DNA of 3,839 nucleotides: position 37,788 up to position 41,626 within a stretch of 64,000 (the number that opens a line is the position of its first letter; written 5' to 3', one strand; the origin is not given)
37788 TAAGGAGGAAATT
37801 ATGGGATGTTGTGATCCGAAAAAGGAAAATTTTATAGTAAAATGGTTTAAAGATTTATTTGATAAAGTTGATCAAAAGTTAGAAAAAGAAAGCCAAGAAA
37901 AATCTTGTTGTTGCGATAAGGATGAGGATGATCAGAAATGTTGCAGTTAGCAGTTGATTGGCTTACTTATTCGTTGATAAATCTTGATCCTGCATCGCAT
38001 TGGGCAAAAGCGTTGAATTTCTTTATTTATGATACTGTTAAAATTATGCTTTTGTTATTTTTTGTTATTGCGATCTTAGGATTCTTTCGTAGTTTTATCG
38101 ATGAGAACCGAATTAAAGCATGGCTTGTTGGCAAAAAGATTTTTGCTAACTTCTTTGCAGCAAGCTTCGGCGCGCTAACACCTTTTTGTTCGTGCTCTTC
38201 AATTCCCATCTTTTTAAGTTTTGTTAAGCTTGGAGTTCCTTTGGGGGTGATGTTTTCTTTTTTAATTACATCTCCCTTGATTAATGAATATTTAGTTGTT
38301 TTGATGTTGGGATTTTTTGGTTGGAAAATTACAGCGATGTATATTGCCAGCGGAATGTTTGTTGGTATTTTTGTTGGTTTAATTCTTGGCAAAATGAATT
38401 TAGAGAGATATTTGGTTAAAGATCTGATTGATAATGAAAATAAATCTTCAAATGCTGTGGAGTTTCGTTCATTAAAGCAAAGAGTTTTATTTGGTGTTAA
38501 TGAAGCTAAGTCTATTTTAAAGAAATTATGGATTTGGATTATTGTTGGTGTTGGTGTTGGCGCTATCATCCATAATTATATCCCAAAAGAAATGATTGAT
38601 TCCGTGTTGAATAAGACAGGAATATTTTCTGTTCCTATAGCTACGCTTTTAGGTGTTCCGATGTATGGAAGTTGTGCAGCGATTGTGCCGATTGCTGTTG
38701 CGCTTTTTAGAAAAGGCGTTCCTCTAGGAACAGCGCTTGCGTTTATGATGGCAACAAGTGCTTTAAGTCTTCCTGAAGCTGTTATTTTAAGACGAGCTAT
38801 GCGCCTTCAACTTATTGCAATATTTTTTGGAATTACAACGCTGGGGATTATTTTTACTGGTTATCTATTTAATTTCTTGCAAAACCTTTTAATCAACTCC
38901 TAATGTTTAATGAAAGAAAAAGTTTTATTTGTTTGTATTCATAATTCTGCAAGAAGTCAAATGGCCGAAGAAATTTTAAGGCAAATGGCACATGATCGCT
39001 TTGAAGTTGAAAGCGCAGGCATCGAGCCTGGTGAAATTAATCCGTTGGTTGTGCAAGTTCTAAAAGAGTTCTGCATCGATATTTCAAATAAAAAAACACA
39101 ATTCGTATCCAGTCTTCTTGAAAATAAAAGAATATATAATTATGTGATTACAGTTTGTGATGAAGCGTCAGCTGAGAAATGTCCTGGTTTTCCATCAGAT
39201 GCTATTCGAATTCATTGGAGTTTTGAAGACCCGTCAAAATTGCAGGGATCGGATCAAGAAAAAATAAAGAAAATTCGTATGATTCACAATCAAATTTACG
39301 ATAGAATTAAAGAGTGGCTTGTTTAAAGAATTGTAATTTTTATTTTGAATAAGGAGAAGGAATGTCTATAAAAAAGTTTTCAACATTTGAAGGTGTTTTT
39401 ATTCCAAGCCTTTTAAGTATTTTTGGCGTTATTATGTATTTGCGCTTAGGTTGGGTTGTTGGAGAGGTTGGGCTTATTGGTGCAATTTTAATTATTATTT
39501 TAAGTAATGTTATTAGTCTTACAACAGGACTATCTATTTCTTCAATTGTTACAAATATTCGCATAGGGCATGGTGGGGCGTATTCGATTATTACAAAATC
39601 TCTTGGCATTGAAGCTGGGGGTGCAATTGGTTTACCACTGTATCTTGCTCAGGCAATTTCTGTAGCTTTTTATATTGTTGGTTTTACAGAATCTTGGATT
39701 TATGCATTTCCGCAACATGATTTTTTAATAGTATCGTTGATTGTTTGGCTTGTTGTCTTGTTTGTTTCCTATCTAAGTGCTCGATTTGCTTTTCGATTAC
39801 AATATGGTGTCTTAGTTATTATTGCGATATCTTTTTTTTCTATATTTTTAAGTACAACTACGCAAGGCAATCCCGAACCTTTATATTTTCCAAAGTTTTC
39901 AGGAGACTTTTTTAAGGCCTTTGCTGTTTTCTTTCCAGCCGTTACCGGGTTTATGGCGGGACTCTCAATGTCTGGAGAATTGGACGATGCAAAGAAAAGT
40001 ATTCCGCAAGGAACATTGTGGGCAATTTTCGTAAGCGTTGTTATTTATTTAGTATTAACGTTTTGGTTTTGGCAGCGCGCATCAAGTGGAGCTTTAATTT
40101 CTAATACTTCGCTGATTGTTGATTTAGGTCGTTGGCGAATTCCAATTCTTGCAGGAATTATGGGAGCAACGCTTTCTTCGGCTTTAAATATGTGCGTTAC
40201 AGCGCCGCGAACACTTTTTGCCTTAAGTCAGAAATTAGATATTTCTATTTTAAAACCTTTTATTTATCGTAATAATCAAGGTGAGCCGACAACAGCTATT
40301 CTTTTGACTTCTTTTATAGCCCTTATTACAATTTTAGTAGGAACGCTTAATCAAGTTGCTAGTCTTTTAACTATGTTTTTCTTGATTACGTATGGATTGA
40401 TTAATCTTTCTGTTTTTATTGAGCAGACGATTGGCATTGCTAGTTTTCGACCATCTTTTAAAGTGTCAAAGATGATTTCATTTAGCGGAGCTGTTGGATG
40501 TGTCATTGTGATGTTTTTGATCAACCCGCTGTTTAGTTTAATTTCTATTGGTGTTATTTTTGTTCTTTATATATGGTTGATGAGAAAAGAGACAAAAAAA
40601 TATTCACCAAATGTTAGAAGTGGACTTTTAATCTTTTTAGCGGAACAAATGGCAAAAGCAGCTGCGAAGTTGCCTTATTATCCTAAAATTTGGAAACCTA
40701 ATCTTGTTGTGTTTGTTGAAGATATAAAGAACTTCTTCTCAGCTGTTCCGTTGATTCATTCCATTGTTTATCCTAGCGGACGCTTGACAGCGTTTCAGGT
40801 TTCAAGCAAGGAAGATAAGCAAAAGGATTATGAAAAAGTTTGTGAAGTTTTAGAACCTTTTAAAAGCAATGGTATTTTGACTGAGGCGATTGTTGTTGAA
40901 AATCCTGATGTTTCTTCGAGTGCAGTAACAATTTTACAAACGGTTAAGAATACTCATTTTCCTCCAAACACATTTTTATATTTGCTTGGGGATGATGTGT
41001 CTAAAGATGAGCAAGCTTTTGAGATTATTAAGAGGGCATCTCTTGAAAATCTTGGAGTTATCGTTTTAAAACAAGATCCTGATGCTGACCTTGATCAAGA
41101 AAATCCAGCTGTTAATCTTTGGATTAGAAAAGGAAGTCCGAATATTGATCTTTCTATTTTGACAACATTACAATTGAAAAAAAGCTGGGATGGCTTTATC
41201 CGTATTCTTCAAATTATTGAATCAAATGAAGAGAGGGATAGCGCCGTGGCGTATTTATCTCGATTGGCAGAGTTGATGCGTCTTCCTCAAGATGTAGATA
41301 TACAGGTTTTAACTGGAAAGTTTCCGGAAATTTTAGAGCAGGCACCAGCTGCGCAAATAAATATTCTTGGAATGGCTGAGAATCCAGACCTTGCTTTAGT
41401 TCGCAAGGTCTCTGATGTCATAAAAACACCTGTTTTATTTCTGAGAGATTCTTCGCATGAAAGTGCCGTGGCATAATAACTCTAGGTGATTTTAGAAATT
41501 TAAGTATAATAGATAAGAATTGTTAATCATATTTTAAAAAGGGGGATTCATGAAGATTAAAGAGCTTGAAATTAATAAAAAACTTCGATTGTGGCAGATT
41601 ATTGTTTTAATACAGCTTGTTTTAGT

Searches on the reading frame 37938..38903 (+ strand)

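Call 45: search_protein_families(library=pfam, proteins=[window:37938-38903:+], max_evalue=0.0001)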
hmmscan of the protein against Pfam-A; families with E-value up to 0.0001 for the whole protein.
window:37938-38903:+ (321 aa): 1 family
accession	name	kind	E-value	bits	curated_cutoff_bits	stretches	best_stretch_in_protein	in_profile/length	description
PF03773.19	ArsP_1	-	4.7e-67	226.6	32.3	1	21-313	1-294/294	Predicted permease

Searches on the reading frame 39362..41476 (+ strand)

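Call 45: search_protein_families(library=pfam, proteins=[window:39362-41476:+], max_evalue=0.0001)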
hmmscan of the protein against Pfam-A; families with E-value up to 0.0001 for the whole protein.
window:39362-41476:+ (704 aa): 3 families
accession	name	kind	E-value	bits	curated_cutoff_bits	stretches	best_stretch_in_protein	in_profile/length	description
PF00324.27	AA_permease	-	6.1e-43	147.6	24.6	1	11-407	1-427/470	Amino acid permease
PF21554.2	CCC_C_2nd_pro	-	3.5e-24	85.8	27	1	588-702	10-131/132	Prokaryotic cation-chloride cotransporter, C-terminal domain, 2nd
PF21555.2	CCC_C_1st_pro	-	1.4e-11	44.7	27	1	452-577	3-128/128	Prokaryotic cation-chloride cotransporter, C-terminal domain, 1st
